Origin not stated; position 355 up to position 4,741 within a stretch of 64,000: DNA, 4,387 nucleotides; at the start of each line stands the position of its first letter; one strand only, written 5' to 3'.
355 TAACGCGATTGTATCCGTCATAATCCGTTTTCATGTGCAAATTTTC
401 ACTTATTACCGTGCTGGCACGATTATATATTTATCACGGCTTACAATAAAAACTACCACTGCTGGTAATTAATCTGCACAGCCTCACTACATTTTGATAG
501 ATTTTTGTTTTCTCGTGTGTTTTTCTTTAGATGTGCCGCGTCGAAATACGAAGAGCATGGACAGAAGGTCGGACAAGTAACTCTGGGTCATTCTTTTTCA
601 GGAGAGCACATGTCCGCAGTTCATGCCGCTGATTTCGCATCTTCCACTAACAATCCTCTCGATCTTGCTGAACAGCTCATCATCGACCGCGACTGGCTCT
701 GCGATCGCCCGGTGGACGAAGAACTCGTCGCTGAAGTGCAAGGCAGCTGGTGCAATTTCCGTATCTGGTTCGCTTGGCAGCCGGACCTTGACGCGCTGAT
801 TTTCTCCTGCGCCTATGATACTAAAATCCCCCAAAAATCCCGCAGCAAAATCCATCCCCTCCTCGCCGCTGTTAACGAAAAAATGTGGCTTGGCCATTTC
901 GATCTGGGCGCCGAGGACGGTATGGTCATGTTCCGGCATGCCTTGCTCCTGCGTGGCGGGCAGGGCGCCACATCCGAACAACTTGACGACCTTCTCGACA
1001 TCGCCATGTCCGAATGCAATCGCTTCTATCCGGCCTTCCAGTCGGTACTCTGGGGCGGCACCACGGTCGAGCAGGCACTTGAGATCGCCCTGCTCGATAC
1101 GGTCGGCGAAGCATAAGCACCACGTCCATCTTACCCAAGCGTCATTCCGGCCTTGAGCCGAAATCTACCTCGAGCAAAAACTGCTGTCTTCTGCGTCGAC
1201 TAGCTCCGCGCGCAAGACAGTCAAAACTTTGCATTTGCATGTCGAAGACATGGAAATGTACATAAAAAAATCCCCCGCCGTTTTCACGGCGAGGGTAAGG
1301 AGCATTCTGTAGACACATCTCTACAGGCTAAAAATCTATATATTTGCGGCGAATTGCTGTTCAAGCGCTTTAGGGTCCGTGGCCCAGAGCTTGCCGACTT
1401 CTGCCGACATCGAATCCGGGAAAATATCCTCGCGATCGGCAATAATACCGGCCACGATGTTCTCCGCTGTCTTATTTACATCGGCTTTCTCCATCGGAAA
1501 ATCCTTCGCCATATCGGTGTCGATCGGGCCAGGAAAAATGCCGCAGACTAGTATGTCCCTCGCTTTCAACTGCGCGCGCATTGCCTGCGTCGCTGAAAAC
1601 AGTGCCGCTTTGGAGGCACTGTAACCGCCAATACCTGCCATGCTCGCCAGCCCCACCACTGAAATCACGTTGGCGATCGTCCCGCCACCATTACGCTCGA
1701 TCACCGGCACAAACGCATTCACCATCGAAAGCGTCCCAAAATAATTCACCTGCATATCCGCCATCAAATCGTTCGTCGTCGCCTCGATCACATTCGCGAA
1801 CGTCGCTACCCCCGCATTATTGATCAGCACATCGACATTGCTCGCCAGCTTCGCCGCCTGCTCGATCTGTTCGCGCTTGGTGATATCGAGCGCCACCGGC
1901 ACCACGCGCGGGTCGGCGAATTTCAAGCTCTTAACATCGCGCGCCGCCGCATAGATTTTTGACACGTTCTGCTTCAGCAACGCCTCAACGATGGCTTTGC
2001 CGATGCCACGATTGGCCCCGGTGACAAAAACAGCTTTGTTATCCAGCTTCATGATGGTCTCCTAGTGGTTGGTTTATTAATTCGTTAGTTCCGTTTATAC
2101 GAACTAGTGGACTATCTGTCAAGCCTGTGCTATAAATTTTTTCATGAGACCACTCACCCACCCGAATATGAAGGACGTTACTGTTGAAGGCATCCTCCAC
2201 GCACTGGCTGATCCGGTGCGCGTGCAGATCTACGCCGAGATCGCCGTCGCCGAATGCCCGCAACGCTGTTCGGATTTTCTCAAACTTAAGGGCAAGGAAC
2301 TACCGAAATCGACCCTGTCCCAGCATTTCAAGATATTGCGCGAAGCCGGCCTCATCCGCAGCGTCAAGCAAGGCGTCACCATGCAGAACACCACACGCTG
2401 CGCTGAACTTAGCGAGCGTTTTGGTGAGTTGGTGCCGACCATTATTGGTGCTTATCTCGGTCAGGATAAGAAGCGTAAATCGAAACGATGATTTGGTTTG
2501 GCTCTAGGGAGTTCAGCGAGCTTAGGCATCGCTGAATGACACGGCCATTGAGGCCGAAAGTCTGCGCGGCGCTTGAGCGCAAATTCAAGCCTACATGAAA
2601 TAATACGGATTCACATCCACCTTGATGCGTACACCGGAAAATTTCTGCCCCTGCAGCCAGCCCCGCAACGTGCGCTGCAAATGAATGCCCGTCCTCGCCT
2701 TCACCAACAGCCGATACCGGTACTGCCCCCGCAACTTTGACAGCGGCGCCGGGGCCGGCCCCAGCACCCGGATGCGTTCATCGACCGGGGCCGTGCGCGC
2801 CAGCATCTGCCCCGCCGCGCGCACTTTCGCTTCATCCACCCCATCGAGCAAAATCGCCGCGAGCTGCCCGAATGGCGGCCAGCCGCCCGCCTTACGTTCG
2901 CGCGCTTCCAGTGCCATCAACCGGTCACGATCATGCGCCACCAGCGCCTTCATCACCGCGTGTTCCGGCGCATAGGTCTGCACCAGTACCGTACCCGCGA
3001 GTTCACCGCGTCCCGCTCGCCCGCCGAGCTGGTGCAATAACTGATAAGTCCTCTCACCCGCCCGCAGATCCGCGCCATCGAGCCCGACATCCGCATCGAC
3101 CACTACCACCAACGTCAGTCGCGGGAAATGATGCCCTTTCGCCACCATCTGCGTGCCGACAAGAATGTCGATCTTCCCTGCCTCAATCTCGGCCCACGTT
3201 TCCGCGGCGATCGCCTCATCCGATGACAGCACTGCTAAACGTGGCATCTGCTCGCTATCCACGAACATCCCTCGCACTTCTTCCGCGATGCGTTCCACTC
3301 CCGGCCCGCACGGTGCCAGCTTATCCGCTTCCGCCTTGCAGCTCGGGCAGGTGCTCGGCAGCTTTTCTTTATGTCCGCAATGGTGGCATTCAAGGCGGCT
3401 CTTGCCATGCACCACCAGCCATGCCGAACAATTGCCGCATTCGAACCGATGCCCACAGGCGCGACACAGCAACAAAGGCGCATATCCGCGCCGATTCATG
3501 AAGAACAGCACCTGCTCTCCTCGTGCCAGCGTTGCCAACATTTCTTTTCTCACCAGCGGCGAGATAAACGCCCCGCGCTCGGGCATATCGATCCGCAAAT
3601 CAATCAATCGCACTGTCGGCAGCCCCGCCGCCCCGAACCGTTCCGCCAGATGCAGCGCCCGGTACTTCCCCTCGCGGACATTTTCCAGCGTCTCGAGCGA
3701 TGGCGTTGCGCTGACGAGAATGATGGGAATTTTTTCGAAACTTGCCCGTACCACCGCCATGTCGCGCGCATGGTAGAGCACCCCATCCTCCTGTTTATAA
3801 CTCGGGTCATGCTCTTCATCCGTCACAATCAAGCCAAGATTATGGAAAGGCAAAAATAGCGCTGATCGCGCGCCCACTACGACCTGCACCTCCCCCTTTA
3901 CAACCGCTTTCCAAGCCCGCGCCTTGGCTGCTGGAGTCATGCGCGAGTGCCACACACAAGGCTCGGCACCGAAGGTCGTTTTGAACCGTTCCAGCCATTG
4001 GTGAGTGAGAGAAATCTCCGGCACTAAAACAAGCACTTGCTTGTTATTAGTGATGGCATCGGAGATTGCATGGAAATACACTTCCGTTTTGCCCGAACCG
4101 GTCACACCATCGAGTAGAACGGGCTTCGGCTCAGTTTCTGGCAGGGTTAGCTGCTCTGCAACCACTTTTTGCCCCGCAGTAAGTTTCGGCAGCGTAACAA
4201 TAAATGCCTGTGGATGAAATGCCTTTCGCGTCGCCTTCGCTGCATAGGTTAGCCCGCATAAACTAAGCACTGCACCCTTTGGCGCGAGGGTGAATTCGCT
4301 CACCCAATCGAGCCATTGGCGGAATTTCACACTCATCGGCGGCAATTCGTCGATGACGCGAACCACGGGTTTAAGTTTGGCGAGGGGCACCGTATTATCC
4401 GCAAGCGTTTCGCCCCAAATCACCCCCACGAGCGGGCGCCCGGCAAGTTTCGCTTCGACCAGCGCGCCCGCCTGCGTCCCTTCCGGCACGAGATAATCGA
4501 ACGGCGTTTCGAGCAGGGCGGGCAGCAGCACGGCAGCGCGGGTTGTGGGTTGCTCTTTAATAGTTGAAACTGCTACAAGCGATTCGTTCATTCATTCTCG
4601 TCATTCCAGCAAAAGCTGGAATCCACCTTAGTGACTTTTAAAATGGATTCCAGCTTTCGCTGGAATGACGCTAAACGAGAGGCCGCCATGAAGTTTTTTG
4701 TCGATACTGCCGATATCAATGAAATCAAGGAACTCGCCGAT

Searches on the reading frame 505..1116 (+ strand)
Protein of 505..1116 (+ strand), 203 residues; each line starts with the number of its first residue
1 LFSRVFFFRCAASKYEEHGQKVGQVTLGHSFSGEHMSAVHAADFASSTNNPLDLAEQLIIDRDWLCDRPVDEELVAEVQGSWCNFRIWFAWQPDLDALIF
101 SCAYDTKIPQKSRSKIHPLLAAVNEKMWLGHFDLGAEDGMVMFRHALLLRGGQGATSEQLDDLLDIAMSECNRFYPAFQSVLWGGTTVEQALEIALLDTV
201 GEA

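Call 66: search_protein_families(library=pfam, proteins=[window:505-1116:+], max_evalue=0.00001)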
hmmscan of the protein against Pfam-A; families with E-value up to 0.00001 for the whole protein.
window:505-1116:+ (203 aa): 1 family
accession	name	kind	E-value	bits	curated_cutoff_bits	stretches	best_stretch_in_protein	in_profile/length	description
PF10722.14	YbjN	-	1.6e-29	103.2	22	1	52-179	2-125/126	Putative bacterial sensory transduction regulator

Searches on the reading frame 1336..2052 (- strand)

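Call 66: search_protein_families(library=pfam, proteins=[window:1336-2052:-], max_evalue=0.00001)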
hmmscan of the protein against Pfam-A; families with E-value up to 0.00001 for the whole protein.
window:1336-2052:- (238 aa): 4 families
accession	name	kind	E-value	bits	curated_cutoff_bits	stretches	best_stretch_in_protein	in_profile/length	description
PF00106.31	adh_short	-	7.9e-40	136.9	26.6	1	6-185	1-190/195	short chain dehydrogenase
PF13561.12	adh_short_C2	-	4e-26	92.5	27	1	12-210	1-209/236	Enoyl-(Acyl carrier protein) reductase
PF01370.27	Epimerase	-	1.2e-07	31.8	20.9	1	8-97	1-89/240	NAD dependent epimerase/dehydratase family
PF13460.12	NAD_binding_10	-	9.8e-07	29.2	27.2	1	12-96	1-81/184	NAD(P)H-binding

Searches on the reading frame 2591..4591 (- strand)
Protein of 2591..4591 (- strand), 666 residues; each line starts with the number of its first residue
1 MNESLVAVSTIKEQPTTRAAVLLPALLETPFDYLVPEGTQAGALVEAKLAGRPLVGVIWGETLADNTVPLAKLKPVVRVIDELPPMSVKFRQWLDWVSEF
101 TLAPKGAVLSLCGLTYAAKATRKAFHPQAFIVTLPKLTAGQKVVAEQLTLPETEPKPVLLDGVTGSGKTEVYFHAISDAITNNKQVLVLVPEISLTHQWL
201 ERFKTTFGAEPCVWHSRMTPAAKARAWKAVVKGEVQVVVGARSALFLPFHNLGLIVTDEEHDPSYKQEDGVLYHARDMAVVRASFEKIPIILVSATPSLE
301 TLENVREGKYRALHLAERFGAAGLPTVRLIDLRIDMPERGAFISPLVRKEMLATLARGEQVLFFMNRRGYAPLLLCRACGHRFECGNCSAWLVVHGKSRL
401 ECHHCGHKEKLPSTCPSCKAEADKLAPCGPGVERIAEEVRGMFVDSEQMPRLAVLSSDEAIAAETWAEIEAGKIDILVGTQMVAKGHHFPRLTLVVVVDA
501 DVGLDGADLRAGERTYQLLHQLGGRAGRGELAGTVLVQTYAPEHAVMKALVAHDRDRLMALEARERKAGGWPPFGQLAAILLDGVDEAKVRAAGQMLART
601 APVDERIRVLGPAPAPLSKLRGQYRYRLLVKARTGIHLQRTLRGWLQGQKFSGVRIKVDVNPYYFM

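Call 10: search_protein_families(library=ncbifam, proteins=[window:2591-4591:-], max_evalue=0.00001)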
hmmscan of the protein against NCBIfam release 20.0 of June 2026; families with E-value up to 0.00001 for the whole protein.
window:2591-4591:- (666 aa): 27 families (the best 25 are shown)
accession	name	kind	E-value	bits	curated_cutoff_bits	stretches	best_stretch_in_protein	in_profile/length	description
NF004070.0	PRK05580.2-2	equivalog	2.6e-256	852.4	921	2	122-666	182-729/729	primosomal protein N'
NF004071.0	PRK05580.2-3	equivalog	3.8e-212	706.2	1105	2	134-666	199-735/735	primosomal protein N'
NF004072.0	PRK05580.2-4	equivalog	3.1e-186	620.5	1030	1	19-665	4-647/648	primosomal protein N'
NF004067.0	PRK05580.1-4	equivalog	2.2e-183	611.5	763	2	128-663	196-734/737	primosomal protein N'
TIGR00595.1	priA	equivalog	1.8e-177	591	230.35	1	159-663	1-509/509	replication restart helicase PriA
NF004066.1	PRK05580.1-3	equivalog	4.4e-165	551.1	813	1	126-664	242-787/788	primosomal protein N'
NF004065.0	PRK05580.1-1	equivalog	1.3e-150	503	858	2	135-662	196-728/731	primosomal protein N'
NF004068.0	PRK05580.1-5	equivalog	4.5e-124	415.3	1249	1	140-666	262-795/795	primosomal protein N'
NF004069.0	PRK05580.2-1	equivalog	5.2e-109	365.4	767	1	92-647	71-599/612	primosomal protein N'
NF011453.0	PRK14873.1-3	equivalog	8.5e-42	143.1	812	1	26-644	26-629/653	primosome assembly protein PriA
NF011452.0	PRK14873.1-2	equivalog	4.4e-38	130.9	980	1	173-624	216-651/708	primosomal protein N'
NF011455.0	PRK14873.1-5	equivalog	7.5e-30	103.8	969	1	179-623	185-621/675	primosomal protein N'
NF011454.0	PRK14873.1-4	equivalog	2.3e-28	98.9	951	1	22-620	5-595/651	primosomal protein N'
TIGR00643.1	recG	equivalog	9.8e-23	80.7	659.4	1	128-297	226-396/629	ATP-dependent DNA helicase RecG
NF008167.0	PRK10917.2-1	equivalog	4.7e-20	71.3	995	2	129-276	276-442/744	ATP-dependent DNA helicase RecG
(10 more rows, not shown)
